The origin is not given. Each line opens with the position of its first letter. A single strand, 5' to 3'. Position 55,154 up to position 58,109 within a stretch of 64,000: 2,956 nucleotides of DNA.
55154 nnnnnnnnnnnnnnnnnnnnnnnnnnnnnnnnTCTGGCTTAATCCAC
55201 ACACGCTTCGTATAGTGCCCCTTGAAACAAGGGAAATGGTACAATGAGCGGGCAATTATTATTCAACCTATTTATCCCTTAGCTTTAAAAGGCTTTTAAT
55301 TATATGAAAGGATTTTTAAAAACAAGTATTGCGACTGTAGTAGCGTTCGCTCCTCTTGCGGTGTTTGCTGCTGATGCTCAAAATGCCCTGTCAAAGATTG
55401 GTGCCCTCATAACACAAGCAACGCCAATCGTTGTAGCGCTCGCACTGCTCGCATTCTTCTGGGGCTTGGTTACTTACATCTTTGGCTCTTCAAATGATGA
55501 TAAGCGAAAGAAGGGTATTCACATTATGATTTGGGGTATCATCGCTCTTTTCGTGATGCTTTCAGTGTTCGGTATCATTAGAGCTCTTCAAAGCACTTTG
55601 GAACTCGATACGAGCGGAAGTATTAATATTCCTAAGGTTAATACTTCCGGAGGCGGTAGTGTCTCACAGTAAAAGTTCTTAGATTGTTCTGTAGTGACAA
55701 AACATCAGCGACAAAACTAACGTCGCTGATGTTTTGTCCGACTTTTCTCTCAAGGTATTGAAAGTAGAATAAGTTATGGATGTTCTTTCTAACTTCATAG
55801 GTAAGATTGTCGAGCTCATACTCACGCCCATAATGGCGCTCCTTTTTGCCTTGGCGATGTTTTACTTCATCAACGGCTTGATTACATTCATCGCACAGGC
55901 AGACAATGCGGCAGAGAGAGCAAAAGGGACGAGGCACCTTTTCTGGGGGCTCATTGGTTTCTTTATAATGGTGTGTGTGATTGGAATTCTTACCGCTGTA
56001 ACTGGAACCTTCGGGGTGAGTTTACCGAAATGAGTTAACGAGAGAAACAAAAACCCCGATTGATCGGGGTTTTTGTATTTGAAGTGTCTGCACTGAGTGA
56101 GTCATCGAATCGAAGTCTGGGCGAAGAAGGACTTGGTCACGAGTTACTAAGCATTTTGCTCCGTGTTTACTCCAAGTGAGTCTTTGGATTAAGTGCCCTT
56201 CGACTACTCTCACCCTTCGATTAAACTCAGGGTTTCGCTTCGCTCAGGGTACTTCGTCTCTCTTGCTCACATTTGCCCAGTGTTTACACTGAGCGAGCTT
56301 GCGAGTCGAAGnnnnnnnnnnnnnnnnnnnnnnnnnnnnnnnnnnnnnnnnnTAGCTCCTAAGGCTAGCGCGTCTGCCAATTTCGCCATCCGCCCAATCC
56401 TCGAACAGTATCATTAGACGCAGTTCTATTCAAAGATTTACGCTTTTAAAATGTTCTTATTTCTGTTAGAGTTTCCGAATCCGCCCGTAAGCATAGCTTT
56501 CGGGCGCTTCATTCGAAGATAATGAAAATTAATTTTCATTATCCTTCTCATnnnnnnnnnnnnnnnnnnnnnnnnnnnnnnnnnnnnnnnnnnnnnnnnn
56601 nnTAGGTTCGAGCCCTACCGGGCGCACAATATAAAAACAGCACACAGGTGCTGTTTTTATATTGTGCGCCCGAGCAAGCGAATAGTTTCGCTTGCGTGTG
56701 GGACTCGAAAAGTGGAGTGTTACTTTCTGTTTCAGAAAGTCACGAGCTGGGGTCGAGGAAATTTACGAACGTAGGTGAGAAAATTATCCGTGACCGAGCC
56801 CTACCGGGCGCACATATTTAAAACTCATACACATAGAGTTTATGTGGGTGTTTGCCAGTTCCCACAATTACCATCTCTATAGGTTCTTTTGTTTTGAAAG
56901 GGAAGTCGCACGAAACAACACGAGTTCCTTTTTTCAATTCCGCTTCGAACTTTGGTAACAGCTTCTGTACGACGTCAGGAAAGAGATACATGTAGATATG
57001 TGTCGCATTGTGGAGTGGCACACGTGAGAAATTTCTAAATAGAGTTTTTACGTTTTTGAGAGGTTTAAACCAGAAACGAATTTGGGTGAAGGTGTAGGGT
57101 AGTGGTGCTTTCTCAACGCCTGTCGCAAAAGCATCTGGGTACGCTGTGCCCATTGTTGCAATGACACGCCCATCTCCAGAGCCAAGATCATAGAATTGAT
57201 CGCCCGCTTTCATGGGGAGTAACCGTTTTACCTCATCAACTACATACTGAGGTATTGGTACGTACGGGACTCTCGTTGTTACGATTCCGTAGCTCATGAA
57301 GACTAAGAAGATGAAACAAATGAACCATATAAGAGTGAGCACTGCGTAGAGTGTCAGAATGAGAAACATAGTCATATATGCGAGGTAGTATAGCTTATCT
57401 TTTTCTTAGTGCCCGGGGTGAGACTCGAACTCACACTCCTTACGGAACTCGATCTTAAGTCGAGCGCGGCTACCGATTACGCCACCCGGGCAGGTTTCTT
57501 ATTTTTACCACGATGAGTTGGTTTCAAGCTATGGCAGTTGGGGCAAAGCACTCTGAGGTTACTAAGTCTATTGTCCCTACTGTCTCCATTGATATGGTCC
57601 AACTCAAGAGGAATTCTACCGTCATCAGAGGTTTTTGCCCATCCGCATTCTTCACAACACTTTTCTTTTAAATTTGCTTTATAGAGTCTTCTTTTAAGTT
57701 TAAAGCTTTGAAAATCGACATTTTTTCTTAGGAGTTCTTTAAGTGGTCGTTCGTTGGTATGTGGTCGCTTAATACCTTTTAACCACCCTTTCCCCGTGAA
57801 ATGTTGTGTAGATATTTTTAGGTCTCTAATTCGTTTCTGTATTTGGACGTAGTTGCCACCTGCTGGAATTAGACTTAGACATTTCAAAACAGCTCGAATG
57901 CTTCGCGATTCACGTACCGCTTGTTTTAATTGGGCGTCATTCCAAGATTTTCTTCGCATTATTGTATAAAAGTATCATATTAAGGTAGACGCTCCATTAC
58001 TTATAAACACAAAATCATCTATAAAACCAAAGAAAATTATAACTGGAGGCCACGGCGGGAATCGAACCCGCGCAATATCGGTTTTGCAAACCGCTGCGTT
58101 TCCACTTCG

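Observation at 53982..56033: Tandem array of five paralogous T4SS-pilin-like (TrbC/VirB2-architecture) genes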

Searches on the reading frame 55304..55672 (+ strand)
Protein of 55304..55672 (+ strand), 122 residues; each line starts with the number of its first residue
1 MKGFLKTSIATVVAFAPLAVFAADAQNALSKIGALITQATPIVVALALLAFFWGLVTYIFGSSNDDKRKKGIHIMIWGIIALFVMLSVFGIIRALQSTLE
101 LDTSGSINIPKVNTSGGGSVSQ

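Call 3: search_protein_families(library=pfam, proteins=[window:55304-55672:+], max_evalue=10)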
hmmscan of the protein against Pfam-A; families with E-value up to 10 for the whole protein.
window:55304-55672:+ (122 aa): 8 families
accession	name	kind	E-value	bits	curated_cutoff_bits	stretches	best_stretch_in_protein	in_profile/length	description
PF18895.5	T4SS_pilin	-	2.9e-07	30.9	26.6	1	29-94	9-70/71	Type IV secretion system pilin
PF03994.20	DUF350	-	0.019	15.4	26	1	31-96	34-97/133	Domain of Unknown Function (DUF350)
PF05545.16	FixQ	-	0.029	14.8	29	1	43-67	13-35/49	Cbb3-type cytochrome oxidase component FixQ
PF01988.24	VIT1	-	0.1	12.8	28.1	1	10-84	144-208/214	VIT family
PF16080.10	Phage_holin_2_3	-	0.51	10.8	28.8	1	50-63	8-22/56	Bacteriophage holin family HP1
PF13150.11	TraL_transposon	-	1.1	9.6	27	1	35-66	21-52/86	Conjugative transposon protein TraL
PF11239.13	DUF3040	-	1.6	9.4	24.7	1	39-86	40-82/84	Protein of unknown function (DUF3040)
PF13623.11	SurA_N_2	-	4.6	7.5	28.5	0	42-65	14-41/145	SurA-like N-terminal domain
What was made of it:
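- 55304..55672 (+): g4: pilin-like paralogue (122 aa) and a recent duplicate of g3. It has a signal peptide (..VFA|AD), the loop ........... and a C-terminal INIPKV motif. It scores 30.9 bits on PF18895 (call 3).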

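Call 4: search_protein_families(library=ncbifam, proteins=[window:55304-55672:+], max_evalue=10)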
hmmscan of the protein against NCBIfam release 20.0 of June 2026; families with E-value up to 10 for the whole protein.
window:55304-55672:+ (122 aa): 7 families
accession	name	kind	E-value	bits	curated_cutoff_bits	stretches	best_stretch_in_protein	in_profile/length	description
NF045849.1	ICE_MMCAP2_0565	equivalog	0.0001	21.9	40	1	26-95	7-76/80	Mbov_0395 family pilin-like conjugal transfer protein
NF045890.1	conj_pls20_p028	equivalog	0.0012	17.8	150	1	26-87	57-112/377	pLS20_p028 family conjugation system transmembrane protein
NF045739.1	MPN157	domain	0.006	16.6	150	1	15-92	47-123/141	MPN157 family protein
NF009255.0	PRK12612.1-3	equivalog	0.039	14.6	112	1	41-89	15-59/92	putative monovalent cation/H+ antiporter subunit F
TIGR03927.1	T7SS_EssA_Firm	equivalog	0.27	11.1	32.45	1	63-96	114-147/151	type VII secretion protein EssA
TIGR03943.1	TIGR03943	equivalog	0.91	8.8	88.8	1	39-101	13-83/221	TIGR03943 family putative permease subunit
NF040554.1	mini_HHHH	equivalog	7.5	6.9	40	1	1-26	1-26/45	HHHH-motif protein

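Call 13: find_encoding_contigs(protein=window:55304-55672:+, flank=10000, max_places=6)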
Protein window:55304-55672:+ (122 aa): 1 contig read that carries it; 1 place shown.
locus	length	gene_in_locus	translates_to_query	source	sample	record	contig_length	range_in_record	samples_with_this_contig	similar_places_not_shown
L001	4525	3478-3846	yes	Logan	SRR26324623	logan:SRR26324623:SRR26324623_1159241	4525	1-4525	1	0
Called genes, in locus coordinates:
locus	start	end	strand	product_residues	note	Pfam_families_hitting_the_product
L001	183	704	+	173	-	PF13847:Methyltransf_31, PF08241:Methyltransf_11, PF08242:Methyltransf_12 (weak), PF13649:Methyltransf_25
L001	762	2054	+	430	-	PF01547:SBP_bac_1, PF13416:SBP_bac_8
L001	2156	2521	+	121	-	PF04956:TrbC (weak), PF18895:T4SS_pilin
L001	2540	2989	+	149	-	PF18895:T4SS_pilin (weak)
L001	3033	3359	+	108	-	PF18895:T4SS_pilin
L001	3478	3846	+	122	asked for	PF18895:T4SS_pilin (weak)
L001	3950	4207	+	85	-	PF18895:T4SS_pilin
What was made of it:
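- Tried and rejected: Reaching the rest of the source genome: the exact-protein look-up returned only a 4.5-kb Logan contig (call 13).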

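Call 50: predict_structure(alignment_id=A4)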
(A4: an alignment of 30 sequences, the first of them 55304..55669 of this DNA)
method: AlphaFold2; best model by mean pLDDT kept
length: 122 residues; sequences in the alignment: 30
mean_pLDDT: 71.5   pTM: 0.44
mean pLDDT of the five models: 71.5, 71.2, 65.4, 65.1, 64.5
residues with pLDDT >= 90: 0; 70-90: 70; 50-70: 45; < 50: 7
segments of 3 or more residues with pLDDT < 50: none
pLDDT, mean of each block of 10 residues (from residue 1): 56 62 66 77 87 84 79 83 85 77 53 54 47
secondary structure, 60 per line:
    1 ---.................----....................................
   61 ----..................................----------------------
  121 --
elements in order: H4-20 H25-60 H65-98
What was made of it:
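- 55304..55672 (+): The AF2 model has pLDDT 71.5 with helices 4-20, 25-60 and 65-98 (call 50).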

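Call 53: search_solved_structures(query=A4, max_evalue=10)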
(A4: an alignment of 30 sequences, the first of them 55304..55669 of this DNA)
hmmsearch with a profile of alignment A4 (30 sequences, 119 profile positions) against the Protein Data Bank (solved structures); distinct sequences matched with E-value up to 10: 8.
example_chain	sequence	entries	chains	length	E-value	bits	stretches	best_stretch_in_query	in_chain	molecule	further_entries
9hmf_O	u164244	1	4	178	0.0061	19.5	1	64-104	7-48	Flagellar protein FliL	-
8k4p_A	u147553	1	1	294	0.025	17.6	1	36-97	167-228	G protein-coupled receptor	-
8w1a_A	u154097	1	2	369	0.028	17.4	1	36-97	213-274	viral G-protein coupled receptor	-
9ejc_E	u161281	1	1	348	0.028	17.4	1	36-97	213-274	viral G-protein coupled receptor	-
8k4o_E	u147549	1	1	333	0.037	17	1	36-97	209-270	G protein-coupled receptor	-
8k12_A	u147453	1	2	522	2.1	11.3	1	9-69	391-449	SID1 transmembrane family member 2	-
7y63_A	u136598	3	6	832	7.4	9.6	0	9-60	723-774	SID1 transmembrane family member 2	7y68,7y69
8k10_A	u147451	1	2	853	7.7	9.5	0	9-64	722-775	SID1 transmembrane family member 2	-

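Call 56: find_related_loci(query=A4, collection=genome_contigs, flank=10000)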
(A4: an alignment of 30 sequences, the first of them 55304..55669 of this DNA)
Query A4 (122 aa) in genome_contigs; peptide patterns used: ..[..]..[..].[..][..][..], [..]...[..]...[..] (x = any residue, [..] = any of these).
450 stretches matched a pattern; 282 encode a relative of the query (tblastn E <= 1e-3); the best 80 are kept; 79 distinct loci.
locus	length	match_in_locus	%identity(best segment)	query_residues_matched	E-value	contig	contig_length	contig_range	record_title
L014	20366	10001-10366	77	1-119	4e-50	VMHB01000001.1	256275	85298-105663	MAG: Parcubacteria group bacterium Greene0714_7 Greene07147_scaffold_73, whole genome shotgun sequence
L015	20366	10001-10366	77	1-119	4e-50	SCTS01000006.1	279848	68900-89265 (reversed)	MAG: Patescibacteria group bacterium isolate FW305_bin.14 FW305_bin.14-23844, whole genome shotgun sequence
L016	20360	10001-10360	76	1-120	1e-47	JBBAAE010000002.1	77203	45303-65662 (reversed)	MAG: Candidatus Paceibacterota bacterium isolate SO_2017_GW3_33 scaffold_259_c1_OW296A_2017, whole genome shotgun sequen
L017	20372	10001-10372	73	1-121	2e-44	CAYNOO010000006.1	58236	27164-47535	MAG TPA_asm: uncultured Candidatus Saccharibacteria bacterium isolate SRP193066_co1_20 genome assembly, contig: NODE_602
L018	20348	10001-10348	64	1-117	4e-44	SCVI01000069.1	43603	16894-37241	MAG: Patescibacteria group bacterium isolate GW715_bin.47 GW715_bin.47-134590, whole genome shotgun sequence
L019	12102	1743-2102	51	1-115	2e-32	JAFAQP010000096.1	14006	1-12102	MAG: Patescibacteria group bacterium isolate CP_BM_ER_67 BM_ER_k147_585160, whole genome shotgun sequence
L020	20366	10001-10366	77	1-119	4e-50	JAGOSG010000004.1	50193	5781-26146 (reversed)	MAG: Candidatus Paceibacterota bacterium isolate Gw_Eff_bin_311 Gw_Eff_1053_length_50193_cov_24.560620, whole genome sho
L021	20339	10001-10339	50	1-113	9e-32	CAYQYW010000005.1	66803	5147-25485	MAG TPA_asm: uncultured Candidatus Saccharibacteria bacterium isolate SRP215229_co1_7 genome assembly, contig: NODE_215_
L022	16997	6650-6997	49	1-116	4e-30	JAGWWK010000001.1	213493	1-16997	MAG: Patescibacteria group bacterium isolate REEB441 contig-150_26, whole genome shotgun sequence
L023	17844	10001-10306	52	11-112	2e-29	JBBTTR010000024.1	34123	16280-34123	MAG: Patescibacteria group bacterium isolate H52-bin007_1 H52_bin007_1_000000000024, whole genome shotgun sequence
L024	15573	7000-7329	48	5-113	6e-29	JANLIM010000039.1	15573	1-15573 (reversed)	MAG: Candidatus Zambryskiibacteriota bacterium isolate S40-15 k99_442266, whole genome shotgun sequence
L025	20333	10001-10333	48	1-112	2e-28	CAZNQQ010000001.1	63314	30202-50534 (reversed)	MAG TPA_asm: uncultured Candidatus Saccharibacteria bacterium isolate SRP200020_co5_61 genome assembly, contig: NODE_655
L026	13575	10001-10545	53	17-113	1e-28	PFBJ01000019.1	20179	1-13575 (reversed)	MAG: Candidatus Kaiserbacteria bacterium CG10_big_fil_rev_8_21_14_0_10_49_17 CG10_8_21_14_0.10_scaffold_2453_c, whole ge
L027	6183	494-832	47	5-113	4e-28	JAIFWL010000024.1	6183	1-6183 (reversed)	MAG: Candidatus Parcubacteria bacterium isolate viral-cat_46_8 PAFVLPS_2018_scaffold_67334, whole genome shotgun sequenc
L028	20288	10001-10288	54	26-119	2e-28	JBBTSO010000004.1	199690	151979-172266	MAG: Patescibacteria group bacterium isolate H41-bin155_1 H41_bin155_1_000000000004, whole genome shotgun sequence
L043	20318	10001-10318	45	7-116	9e-26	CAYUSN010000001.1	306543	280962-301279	MAG TPA_asm: uncultured Candidatus Saccharibacteria bacterium isolate SRP323723_co1_13 genome assembly, contig: NODE_12_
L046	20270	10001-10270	51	22-113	1e-25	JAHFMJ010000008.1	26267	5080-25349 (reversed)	MAG: Candidatus Kaiserbacteria bacterium isolate nzgw454 NODE_410_length_26268_cov_4.590852, whole genome shotgun sequen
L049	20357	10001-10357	46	1-113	3e-25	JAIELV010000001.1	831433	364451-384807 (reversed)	MAG: Patescibacteria group bacterium isolate co.spades.CONCOCT.1kb_121 c_000000000001, whole genome shotgun sequence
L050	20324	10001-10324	44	6-113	4e-25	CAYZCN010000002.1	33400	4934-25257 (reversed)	MAG TPA_asm: uncultured Candidatus Saccharibacteria bacterium isolate binchicken_co46_16 genome assembly, contig: NODE_2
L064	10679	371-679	49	17-113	7e-24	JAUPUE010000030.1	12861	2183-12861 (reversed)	MAG: Patescibacteria group bacterium isolate erpe_2018_sw_6hr_WHONDRS-SW48-000087_B_bin.85 scaffold_808341, whole genome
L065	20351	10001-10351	42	1-114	9e-24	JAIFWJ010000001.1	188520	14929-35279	MAG: Candidatus Parcubacteria bacterium isolate viral-cat_44_14 PAFVLPS_2018_scaffold_157, whole genome shotgun sequence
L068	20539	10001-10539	46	23-115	1e-23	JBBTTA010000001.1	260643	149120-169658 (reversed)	MAG: Patescibacteria group bacterium isolate H41-bin009_1 H41_bin009_1_000000000001, whole genome shotgun sequence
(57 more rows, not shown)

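Call 59: search_protein_families(library=pfam, proteins=[L043:13795-15585:-, L064:6124-7503:+, L068:322-1830:+, L023:11893-14106:-, L065:14630-16744:+, L050:16327-18285:+, L046:10894-12828:+, L019:8475-10133:+, L049:12481-14010:+, L043:10729-12249:+], max_evalue=0.00001)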
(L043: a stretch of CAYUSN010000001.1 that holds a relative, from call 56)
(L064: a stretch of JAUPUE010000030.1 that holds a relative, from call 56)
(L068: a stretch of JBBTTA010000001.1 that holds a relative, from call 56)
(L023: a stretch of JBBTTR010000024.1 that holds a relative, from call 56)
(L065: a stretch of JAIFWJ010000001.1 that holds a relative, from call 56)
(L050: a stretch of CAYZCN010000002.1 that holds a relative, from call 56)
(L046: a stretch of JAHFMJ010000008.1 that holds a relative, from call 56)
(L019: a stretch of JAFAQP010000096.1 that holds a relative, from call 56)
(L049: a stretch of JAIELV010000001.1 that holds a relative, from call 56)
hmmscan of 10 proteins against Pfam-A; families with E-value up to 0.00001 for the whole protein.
L043:13795-15585:- (596 aa): 5 families
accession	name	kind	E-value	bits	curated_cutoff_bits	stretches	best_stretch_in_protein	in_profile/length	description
PF00009.33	GTP_EFTU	-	2.9e-36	125.3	26.5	1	108-270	5-184/188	Elongation factor Tu GTP binding domain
PF11987.13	IF-2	-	1.8e-23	83.1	27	1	392-487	20-114/117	Translation-initiation factor 2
PF22042.2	EF-G_D2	-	1e-15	58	27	1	284-362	1-82/84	Elongation factor G domain 2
PF01926.29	MMR_HSR1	-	5.8e-12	46.2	21.9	1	109-219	2-113/113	50S ribosome-binding GTPase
PF00350.29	Dynamin_N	-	6e-06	26.8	27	0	109-142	1-34/168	Dynamin family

L064:6124-7503:+ (459 aa): 1 family
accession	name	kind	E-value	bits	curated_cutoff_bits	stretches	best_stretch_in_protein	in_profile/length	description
PF00266.25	Aminotran_5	-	2e-49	169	21.5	1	61-450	1-371/371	Aminotransferase class-V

L068:322-1830:+ (502 aa): 0 families

L023:11893-14106:- (737 aa): 3 families
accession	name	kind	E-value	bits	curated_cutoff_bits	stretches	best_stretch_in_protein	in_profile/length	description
PF00133.28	tRNA-synt_1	-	6e-127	424.3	22.7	1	35-591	1-414/414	tRNA synthetases class I (I, L, M and V)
PF08264.19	Anticodon_1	-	1.1e-25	90.7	25.1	1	631-736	1-105/148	Anticodon-binding domain of tRNA ligase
PF09334.17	tRNA-synt_1g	-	3.4e-24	85.8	20.1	2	404-599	193-375/391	tRNA synthetases class I (M)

L065:14630-16744:+ (704 aa): 0 families

L050:16327-18285:+ (652 aa): 2 families
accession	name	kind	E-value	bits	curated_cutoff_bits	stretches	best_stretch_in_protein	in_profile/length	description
PF08298.17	AAA_PrkA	-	1.4e-169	564.3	25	1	26-387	1-357/358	PrkA AAA domain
PF06798.17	PrkA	-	5.3e-70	236.4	25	1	391-644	2-255/255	PrkA serine protein kinase C-terminal domain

L046:10894-12828:+ (644 aa): 0 families

L019:8475-10133:+ (552 aa): 2 families
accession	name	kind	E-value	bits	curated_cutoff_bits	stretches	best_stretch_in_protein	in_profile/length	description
PF02913.24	FAD-oxidase_C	-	1.3e-42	146.7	21.2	1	273-535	6-247/248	FAD linked oxidases, C-terminal domain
PF01565.28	FAD_binding_4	-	1.5e-29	102.9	26.4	1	37-180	1-138/139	FAD binding domain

L049:12481-14010:+ (509 aa): 0 families

L043:10729-12249:+ (506 aa): 0 families

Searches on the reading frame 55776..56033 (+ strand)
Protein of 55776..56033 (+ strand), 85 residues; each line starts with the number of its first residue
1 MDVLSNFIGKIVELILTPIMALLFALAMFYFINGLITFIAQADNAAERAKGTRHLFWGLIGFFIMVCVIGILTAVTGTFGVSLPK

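Call 3: search_protein_families(library=pfam, proteins=[window:55776-56033:+], max_evalue=10)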
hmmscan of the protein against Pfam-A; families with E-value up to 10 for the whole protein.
window:55776-56033:+ (85 aa): 7 families
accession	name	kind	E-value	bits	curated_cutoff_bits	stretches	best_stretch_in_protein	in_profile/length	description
PF18895.5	T4SS_pilin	-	7.6e-08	32.8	26.6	1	15-75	12-71/71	Type IV secretion system pilin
PF12725.13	DUF3810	-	0.13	12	28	1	3-71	8-73/311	Protein of unknown function (DUF3810)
PF03348.21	Serinc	-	0.32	10.3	24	1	22-77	80-133/434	Serine incorporator (Serinc)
PF06570.16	DUF1129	-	0.35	10.9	29.1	1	21-73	85-128/207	Protein of unknown function (DUF1129)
PF11026.13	DUF2721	-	0.94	9.8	28.3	1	4-42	82-120/129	Protein of unknown function (DUF2721)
PF12420.13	DUF3671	-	4.9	7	34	1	17-73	156-204/223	Fam-L, Fam-M like protein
PF16015.10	Promethin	-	6.6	7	27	1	7-40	68-101/106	Promethin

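Call 4: search_protein_families(library=ncbifam, proteins=[window:55776-56033:+], max_evalue=10)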
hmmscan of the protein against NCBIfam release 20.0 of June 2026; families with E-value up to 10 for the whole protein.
window:55776-56033:+ (85 aa): 4 families
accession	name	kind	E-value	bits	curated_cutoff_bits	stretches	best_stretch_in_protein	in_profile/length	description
NF045849.1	ICE_MMCAP2_0565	equivalog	3e-09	36.4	40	1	4-78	5-79/80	Mbov_0395 family pilin-like conjugal transfer protein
NF033883.1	conj_TraQ_IncI1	equivalog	0.0063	16.4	80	1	8-76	6-74/175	conjugal transfer protein TraQ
NF038300.1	EPS_HpsL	equivalog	0.018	13.6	640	1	13-73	142-203/534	hormogonium polysaccharide biosynthesis protein HpsL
NF011180.0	PRK14585.1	equivalog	0.4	11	191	1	9-46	14-51/137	poly-beta-1,6-N-acetyl-D-glucosamine biosynthesis protein PgaD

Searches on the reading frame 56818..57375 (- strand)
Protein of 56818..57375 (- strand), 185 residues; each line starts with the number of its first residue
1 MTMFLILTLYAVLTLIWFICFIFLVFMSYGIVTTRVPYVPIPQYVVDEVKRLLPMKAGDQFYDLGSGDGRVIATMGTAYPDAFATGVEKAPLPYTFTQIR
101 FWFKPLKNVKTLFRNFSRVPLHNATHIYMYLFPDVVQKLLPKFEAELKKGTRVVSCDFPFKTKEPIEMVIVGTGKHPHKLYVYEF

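Call 8: search_protein_families(library=pfam, proteins=[window:56818-57375:-], max_evalue=0.001)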
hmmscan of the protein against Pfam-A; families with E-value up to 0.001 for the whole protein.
window:56818-57375:- (185 aa): 1 family
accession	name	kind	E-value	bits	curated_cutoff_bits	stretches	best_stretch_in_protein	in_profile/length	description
PF08123.19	DOT1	-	1.3e-05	25.2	23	1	47-98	32-83/205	Histone methylation protein DOT1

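Call 63: search_protein_families(library=ncbifam, proteins=[window:56818-57372:-], max_evalue=0.01)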
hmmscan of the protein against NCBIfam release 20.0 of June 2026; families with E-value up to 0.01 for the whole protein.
window:56818-57372:- (184 aa): 1 family
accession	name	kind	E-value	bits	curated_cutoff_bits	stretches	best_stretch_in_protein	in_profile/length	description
NF041081.1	prot_lys_mtase_Arch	equivalog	1.4e-17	64.1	200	1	55-182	8-136/142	protein-lysine N-methyltransferase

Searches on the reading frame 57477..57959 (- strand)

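Call 8: search_protein_families(library=pfam, proteins=[window:57477-57959:-], max_evalue=0.001)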
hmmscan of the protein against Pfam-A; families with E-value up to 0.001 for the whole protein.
window:57477-57959:- (160 aa): 2 families
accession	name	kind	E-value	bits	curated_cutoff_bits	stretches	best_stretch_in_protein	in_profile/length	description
PF13392.12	HNH_3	-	1.7e-06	28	24.8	1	114-138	13-39/46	HNH endonuclease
PF01844.29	HNH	-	7.2e-06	26.5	21.4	1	102-146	1-44/47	HNH endonuclease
